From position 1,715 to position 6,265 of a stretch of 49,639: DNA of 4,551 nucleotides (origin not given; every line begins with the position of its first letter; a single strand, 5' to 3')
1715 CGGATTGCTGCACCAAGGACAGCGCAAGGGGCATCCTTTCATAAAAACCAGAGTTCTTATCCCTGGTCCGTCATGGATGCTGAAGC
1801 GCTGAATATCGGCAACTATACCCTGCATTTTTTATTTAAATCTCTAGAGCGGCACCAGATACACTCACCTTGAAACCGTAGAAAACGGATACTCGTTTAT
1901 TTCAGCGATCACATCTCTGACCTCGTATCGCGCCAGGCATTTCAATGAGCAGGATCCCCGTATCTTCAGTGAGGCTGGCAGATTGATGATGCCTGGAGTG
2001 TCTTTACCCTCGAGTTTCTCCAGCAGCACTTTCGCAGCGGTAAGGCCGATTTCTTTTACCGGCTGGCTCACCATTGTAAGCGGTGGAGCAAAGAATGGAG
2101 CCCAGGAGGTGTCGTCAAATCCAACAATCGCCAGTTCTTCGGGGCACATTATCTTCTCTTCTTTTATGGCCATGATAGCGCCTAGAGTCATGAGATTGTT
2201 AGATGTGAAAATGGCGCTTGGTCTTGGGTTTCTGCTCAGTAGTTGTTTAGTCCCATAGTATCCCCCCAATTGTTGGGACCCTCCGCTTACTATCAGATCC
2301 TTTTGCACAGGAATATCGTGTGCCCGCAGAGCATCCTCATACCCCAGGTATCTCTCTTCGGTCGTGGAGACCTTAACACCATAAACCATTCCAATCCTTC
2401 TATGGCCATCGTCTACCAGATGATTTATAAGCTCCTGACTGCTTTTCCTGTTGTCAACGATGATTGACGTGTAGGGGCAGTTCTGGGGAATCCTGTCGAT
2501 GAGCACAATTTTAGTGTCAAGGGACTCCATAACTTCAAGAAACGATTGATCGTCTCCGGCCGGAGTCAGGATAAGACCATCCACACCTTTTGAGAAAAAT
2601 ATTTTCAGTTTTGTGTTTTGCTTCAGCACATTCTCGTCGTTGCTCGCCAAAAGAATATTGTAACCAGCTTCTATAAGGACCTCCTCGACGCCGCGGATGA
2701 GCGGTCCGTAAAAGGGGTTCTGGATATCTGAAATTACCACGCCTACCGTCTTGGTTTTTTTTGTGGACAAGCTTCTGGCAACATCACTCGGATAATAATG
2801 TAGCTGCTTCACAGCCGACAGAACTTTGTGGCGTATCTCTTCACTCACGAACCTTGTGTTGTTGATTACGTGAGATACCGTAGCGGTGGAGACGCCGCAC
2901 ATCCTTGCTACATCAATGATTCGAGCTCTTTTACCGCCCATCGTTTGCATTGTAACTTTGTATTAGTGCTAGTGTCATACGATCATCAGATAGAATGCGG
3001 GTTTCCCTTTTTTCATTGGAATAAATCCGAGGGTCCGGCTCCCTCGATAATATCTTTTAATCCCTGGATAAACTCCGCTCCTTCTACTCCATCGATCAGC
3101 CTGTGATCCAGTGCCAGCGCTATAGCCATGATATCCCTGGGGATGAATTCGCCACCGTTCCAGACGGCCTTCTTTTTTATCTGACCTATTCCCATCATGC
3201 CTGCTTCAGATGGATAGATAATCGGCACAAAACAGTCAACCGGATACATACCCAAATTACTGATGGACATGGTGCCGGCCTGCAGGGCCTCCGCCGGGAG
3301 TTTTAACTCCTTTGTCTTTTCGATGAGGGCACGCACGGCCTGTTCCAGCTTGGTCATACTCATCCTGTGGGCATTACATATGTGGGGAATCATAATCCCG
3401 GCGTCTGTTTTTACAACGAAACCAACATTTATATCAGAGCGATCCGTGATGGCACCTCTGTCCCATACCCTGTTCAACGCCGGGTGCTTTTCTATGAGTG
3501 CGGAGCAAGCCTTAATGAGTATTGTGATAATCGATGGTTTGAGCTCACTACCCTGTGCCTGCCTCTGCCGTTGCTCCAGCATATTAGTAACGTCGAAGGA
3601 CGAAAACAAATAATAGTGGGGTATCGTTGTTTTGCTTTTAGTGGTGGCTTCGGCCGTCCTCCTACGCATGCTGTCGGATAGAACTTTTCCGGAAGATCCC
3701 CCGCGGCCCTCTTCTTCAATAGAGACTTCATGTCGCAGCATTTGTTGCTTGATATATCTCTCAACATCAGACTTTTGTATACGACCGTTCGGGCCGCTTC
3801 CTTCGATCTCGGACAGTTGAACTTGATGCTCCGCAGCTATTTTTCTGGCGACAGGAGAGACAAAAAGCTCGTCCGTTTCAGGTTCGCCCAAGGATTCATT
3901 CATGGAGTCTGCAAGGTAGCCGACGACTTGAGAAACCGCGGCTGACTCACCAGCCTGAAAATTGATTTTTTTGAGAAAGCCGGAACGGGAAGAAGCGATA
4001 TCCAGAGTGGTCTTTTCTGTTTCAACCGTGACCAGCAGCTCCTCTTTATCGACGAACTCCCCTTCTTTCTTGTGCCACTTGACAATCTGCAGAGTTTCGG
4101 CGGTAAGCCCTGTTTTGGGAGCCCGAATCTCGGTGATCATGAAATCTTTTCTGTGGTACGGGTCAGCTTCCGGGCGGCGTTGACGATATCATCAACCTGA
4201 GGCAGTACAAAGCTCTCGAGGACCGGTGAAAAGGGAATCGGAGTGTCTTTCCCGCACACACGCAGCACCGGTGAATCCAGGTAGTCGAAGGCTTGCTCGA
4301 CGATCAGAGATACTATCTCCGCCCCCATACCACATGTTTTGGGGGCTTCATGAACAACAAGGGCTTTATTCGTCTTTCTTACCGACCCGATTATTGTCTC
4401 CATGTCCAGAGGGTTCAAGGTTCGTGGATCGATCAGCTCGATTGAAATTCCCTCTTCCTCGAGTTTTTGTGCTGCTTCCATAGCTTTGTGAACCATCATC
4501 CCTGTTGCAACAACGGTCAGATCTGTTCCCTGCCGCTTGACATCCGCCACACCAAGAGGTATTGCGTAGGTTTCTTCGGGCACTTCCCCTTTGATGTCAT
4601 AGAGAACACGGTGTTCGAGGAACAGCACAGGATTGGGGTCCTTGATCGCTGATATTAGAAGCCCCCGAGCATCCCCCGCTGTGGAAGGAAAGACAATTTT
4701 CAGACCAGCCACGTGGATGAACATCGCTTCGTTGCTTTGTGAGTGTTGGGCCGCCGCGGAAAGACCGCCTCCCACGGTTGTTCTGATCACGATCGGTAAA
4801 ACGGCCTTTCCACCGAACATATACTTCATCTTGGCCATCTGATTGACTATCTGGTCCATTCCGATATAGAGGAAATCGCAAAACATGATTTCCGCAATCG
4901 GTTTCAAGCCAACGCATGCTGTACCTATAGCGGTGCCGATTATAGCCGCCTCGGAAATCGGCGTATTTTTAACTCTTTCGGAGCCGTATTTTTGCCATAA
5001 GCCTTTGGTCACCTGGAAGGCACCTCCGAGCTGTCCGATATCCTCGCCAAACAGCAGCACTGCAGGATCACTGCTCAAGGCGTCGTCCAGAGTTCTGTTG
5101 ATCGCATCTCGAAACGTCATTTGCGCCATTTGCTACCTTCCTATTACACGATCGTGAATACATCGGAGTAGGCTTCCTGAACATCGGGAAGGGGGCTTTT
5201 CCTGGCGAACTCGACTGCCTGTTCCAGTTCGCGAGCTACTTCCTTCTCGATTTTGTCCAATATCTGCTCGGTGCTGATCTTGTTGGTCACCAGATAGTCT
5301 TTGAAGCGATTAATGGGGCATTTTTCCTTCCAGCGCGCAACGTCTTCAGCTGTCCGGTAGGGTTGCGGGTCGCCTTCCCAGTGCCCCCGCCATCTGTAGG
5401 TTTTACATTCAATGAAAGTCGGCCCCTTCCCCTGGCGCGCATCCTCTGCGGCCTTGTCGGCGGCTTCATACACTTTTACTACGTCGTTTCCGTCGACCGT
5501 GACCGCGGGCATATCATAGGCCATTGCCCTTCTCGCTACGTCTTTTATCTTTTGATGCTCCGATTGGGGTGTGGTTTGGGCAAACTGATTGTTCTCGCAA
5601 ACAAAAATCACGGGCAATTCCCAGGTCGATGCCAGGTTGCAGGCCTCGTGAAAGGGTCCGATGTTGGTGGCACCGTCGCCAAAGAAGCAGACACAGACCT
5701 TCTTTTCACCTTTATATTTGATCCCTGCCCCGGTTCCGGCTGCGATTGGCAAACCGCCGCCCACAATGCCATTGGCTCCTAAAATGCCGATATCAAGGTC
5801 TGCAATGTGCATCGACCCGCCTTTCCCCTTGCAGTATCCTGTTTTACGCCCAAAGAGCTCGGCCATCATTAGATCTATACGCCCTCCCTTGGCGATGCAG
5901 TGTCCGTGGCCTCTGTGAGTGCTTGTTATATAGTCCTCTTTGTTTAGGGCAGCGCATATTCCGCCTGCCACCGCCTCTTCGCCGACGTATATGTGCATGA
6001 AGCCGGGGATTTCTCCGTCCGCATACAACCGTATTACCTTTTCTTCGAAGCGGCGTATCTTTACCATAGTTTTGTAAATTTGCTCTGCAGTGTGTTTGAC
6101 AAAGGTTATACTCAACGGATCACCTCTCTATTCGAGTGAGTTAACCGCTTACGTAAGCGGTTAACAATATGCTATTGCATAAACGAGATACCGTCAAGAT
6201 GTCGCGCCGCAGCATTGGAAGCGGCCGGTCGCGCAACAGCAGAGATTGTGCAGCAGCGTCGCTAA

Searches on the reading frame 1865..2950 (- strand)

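Call 83: search_protein_families(library=pfam, proteins=[window:1865-2950:-], max_evalue=0.00001)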
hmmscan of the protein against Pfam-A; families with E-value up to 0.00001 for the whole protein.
window:1865-2950:- (361 aa): 4 families
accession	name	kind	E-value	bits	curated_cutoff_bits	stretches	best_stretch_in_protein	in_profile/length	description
PF13377.12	Peripla_BP_3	-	1.4e-31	110.3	26.5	1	176-334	2-167/167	Periplasmic binding protein-like domain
PF00532.27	Peripla_BP_1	-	3.6e-27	96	22.2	1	66-319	1-268/281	Periplasmic binding proteins and sugar binding domain of LacI family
PF00356.27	LacI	-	1.2e-16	60.6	27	1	11-55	2-46/46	Bacterial regulatory proteins, lacI family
PF13407.12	Peripla_BP_4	-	2.8e-15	57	35.1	1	69-316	1-257/258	Periplasmic binding protein domain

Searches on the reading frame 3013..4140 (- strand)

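Call 83: search_protein_families(library=pfam, proteins=[window:3013-4140:-], max_evalue=0.00001)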
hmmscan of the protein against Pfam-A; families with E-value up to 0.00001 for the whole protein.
window:3013-4140:- (375 aa): 3 families
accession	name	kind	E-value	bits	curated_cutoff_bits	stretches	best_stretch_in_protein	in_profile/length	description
PF00198.28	2-oxoacid_dh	-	2.1e-58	198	23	1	156-366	10-225/232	2-oxoacid dehydrogenases acyltransferase (catalytic domain)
PF02817.22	E3_binding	-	6.2e-14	52.4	23.7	1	93-127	2-36/36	e3 binding domain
PF00364.28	Biotin_lipoyl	-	2.2e-11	43.8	22.1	1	4-74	2-71/73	Biotin-requiring enzyme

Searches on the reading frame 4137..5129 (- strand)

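Call 83: search_protein_families(library=pfam, proteins=[window:4137-5129:-], max_evalue=0.00001)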
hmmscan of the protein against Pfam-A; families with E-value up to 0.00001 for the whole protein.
window:4137-5129:- (330 aa): 2 families
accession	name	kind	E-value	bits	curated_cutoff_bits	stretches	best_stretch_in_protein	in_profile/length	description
PF02780.25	Transketolase_C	-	8.2e-42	142.5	25.9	1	193-315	1-124/124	Transketolase, C-terminal domain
PF02779.29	Transket_pyr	-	1.9e-39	135.5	27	1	3-177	2-172/174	Transketolase, pyrimidine binding domain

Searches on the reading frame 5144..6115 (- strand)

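Call 83: search_protein_families(library=pfam, proteins=[window:5144-6115:-], max_evalue=0.00001)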
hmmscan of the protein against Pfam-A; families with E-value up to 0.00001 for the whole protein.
window:5144-6115:- (323 aa): 3 families
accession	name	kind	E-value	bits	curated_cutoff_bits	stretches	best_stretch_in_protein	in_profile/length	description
PF00676.26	E1_dh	-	1.5e-91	306.9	22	1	16-312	2-299/300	Dehydrogenase E1 component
PF02775.26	TPP_enzyme_C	-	3e-07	30.8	21.9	1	114-237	26-151/151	Thiamine pyrophosphate enzyme, C-terminal TPP binding domain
PF00456.26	Transketolase_N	-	5.6e-07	29.3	22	1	141-241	147-245/334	Transketolase, thiamine diphosphate binding domain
